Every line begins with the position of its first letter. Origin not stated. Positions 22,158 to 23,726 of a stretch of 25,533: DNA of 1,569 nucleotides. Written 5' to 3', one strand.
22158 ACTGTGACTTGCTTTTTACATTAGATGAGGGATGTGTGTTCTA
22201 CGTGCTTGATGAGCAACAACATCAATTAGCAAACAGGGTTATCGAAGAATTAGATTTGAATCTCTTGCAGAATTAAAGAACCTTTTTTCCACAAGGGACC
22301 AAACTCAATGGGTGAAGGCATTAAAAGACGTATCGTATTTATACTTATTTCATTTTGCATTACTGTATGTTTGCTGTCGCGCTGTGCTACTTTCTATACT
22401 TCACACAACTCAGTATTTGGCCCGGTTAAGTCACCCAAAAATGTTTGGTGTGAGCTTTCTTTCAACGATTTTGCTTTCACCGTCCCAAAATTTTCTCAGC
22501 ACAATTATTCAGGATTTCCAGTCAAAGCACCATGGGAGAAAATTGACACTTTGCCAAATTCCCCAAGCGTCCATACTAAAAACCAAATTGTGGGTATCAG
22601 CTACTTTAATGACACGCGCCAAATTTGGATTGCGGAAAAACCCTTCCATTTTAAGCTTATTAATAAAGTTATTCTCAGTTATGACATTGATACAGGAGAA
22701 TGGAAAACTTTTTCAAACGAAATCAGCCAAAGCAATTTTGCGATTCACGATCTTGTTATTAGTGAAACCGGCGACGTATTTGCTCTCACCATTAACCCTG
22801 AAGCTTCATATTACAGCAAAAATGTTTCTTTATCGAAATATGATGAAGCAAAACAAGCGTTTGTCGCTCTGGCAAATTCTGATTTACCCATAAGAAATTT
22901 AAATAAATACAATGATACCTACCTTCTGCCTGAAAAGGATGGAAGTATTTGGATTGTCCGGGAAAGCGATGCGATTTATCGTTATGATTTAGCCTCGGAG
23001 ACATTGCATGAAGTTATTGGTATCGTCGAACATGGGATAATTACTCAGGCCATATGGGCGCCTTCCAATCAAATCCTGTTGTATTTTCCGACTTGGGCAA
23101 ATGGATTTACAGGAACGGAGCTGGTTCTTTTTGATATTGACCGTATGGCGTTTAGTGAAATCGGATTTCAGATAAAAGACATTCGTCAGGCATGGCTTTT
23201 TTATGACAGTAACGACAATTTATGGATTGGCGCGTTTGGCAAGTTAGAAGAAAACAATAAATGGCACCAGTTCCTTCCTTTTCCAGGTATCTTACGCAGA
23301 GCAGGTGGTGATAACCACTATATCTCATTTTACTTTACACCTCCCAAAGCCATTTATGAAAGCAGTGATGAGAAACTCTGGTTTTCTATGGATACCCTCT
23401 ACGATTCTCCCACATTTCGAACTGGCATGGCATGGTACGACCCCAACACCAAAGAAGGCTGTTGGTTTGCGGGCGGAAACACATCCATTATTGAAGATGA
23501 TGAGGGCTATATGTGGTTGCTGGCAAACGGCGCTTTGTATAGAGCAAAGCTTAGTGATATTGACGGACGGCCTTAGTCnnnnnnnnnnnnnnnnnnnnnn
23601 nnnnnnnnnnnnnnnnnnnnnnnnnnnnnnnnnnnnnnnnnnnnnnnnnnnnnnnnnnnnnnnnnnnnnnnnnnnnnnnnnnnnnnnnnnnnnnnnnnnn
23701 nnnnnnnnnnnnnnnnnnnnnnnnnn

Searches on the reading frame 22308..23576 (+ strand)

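Call 6: search_protein_families(library=pfam, proteins=[window:22308-23576:+])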
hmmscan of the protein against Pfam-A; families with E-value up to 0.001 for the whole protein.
window:22308-23576:+ (422 aa): 1 family
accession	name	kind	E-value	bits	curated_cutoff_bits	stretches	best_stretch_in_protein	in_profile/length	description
PF07494.17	Reg_prop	-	4.7e-06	26.6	20.4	0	296-309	9-22/24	Two component regulator propeller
